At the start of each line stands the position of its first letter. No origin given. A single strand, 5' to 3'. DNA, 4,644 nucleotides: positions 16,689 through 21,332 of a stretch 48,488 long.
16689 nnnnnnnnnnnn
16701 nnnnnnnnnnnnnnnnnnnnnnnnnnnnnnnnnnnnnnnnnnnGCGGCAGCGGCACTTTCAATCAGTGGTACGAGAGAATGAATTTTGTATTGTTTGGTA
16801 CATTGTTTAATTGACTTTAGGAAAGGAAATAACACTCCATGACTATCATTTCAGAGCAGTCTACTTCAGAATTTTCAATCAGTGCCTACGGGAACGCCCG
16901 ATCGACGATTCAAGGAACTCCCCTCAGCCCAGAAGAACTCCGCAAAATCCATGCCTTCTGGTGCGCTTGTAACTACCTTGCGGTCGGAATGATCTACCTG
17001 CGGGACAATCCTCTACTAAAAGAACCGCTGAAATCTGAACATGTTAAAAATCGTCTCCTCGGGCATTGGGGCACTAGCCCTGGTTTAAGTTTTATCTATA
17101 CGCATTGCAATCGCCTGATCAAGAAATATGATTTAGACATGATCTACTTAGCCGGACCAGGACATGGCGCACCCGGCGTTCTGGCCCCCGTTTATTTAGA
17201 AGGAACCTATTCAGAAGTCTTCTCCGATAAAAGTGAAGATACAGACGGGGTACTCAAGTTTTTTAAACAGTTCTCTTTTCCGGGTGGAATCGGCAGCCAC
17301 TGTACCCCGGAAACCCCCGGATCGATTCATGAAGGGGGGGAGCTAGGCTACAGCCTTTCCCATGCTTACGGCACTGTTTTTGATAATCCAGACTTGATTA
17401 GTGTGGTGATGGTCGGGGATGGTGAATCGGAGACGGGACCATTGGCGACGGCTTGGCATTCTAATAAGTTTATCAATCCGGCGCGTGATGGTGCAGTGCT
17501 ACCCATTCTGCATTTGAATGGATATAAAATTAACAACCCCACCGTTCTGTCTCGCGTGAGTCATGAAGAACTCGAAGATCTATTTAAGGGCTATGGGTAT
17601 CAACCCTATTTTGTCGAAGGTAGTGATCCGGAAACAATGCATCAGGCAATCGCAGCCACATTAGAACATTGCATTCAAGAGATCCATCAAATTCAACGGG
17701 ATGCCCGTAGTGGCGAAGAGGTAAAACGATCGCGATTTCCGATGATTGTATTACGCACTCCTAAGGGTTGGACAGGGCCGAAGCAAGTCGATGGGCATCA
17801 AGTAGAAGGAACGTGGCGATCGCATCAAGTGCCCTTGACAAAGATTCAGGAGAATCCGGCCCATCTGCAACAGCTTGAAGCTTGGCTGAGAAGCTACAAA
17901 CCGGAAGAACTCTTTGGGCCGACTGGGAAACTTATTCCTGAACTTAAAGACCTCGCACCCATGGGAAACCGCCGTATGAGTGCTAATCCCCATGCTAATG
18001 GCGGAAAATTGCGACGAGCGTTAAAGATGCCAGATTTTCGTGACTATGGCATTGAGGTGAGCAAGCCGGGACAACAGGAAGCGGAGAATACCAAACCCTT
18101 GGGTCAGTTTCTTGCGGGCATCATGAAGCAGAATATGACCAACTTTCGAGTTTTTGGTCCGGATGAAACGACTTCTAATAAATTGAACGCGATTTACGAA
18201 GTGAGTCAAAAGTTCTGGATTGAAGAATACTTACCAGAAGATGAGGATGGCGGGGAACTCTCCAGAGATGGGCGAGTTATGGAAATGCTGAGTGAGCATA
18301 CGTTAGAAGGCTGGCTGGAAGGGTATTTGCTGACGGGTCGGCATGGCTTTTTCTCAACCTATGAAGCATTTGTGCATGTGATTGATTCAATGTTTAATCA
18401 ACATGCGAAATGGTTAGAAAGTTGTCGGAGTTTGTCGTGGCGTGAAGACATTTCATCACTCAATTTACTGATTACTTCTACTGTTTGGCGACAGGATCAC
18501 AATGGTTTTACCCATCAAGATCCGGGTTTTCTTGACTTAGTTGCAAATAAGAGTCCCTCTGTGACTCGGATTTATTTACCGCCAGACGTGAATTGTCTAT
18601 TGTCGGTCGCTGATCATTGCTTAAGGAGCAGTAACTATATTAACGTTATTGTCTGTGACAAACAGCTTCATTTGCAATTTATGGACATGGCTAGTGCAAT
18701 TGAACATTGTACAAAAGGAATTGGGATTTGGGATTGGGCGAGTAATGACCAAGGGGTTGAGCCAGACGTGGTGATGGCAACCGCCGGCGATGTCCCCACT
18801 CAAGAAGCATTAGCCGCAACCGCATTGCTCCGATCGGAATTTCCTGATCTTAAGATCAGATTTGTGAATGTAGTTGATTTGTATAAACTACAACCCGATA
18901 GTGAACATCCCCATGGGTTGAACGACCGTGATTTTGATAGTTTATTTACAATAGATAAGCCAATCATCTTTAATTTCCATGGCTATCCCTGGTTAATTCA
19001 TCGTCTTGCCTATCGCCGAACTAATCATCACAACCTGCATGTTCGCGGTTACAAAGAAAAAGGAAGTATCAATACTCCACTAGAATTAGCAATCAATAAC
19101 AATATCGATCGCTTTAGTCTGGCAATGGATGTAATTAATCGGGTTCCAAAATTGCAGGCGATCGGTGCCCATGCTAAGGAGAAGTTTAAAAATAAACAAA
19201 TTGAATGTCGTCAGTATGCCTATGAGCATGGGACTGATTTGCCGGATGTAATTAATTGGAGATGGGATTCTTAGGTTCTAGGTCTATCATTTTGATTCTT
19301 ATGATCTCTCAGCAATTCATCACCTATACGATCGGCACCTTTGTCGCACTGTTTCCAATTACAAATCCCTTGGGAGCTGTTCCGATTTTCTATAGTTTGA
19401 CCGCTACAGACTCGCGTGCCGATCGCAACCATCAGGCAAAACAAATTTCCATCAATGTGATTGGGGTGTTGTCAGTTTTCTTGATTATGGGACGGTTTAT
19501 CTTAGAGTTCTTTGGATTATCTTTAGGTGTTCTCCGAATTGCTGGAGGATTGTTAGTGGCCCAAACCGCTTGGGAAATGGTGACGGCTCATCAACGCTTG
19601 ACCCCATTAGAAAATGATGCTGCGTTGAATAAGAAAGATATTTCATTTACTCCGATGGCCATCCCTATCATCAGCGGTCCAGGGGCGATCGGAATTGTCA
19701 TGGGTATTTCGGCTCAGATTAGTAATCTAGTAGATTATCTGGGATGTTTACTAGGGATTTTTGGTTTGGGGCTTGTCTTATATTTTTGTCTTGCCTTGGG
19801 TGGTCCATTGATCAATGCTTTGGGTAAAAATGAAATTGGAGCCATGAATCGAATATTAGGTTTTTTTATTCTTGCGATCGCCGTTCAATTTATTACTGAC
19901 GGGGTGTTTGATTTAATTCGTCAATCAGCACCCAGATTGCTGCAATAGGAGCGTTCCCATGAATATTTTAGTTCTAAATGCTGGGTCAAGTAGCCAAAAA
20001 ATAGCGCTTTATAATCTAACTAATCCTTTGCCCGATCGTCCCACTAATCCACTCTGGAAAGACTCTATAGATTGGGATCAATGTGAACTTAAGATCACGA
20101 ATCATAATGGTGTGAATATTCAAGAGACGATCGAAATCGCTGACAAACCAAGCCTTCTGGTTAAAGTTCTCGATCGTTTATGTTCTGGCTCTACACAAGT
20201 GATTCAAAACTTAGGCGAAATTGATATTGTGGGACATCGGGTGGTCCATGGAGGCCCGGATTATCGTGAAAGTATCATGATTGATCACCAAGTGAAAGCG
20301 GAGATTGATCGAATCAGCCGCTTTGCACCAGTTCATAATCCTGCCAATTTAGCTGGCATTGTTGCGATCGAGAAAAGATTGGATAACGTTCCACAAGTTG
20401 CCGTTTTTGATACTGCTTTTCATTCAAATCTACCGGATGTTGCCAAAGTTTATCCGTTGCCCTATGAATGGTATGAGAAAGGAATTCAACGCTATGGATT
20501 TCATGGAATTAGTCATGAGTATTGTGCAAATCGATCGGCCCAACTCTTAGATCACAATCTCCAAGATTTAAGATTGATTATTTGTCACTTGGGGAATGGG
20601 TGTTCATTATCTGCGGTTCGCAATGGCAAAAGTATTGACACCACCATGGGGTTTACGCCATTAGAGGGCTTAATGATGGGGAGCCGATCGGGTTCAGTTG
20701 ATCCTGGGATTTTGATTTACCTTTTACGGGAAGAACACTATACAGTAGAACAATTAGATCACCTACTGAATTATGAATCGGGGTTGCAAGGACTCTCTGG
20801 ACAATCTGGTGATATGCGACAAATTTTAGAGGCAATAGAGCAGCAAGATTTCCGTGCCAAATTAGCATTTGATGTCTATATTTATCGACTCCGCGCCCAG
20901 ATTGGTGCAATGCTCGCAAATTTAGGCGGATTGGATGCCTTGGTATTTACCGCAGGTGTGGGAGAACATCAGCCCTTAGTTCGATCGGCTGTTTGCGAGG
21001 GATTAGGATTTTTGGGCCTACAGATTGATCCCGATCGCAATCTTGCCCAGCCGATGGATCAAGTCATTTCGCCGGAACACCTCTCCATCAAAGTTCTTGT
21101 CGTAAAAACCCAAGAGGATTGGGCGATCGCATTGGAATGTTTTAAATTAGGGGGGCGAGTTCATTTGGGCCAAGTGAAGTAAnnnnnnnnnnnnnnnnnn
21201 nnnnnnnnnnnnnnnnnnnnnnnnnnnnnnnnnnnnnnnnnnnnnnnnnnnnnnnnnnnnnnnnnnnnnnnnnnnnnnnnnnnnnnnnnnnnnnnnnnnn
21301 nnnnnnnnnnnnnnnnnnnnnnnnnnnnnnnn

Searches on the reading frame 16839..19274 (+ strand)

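Call 15: search_protein_families(library=pfam, max_evalue=0.001, proteins=[window:16839-19274:+])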
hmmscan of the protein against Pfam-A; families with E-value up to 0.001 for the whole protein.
window:16839-19274:+ (811 aa): 3 families
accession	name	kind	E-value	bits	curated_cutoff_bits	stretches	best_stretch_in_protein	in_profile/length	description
PF09364.15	XFP_N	-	1.1e-183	610.5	23.7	1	29-390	2-363/364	XFP N-terminal domain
PF09363.15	XFP_C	-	9.7e-93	309.7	23.4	1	608-809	1-202/202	XFP C-terminal domain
PF03894.20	XFP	-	1.7e-84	282.4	22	1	420-597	2-177/177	D-xylulose 5-phosphate/D-fructose 6-phosphate phosphoketolase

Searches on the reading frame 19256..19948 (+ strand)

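Call 15: search_protein_families(library=pfam, max_evalue=0.001, proteins=[window:19256-19948:+])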
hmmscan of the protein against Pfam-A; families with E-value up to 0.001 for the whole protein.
window:19256-19948:+ (230 aa): 1 family
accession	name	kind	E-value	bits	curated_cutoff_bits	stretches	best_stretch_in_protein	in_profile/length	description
PF01914.23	MarC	-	9.7e-48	162.7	23.9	1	25-219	4-201/203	MarC family integral membrane protein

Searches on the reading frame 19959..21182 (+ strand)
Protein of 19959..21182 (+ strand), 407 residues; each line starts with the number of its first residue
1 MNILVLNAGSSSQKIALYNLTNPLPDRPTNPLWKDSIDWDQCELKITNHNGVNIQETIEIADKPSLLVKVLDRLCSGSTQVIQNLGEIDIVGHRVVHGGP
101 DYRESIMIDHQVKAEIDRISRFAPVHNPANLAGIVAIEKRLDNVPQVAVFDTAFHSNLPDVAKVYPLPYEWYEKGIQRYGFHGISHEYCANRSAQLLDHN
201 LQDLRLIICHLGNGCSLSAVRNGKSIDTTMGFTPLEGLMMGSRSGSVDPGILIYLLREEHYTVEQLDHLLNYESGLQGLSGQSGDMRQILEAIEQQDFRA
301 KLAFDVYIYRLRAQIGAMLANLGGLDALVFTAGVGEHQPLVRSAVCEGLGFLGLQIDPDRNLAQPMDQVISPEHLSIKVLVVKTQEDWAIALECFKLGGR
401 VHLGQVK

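Call 15: search_protein_families(library=pfam, max_evalue=0.001, proteins=[window:19959-21182:+])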
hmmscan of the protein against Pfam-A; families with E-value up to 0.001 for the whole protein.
window:19959-21182:+ (407 aa): 1 family
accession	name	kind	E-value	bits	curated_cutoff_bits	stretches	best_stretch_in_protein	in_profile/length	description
PF00871.23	Acetate_kinase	-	1.7e-133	445.6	22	1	3-391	2-391/392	Acetokinase family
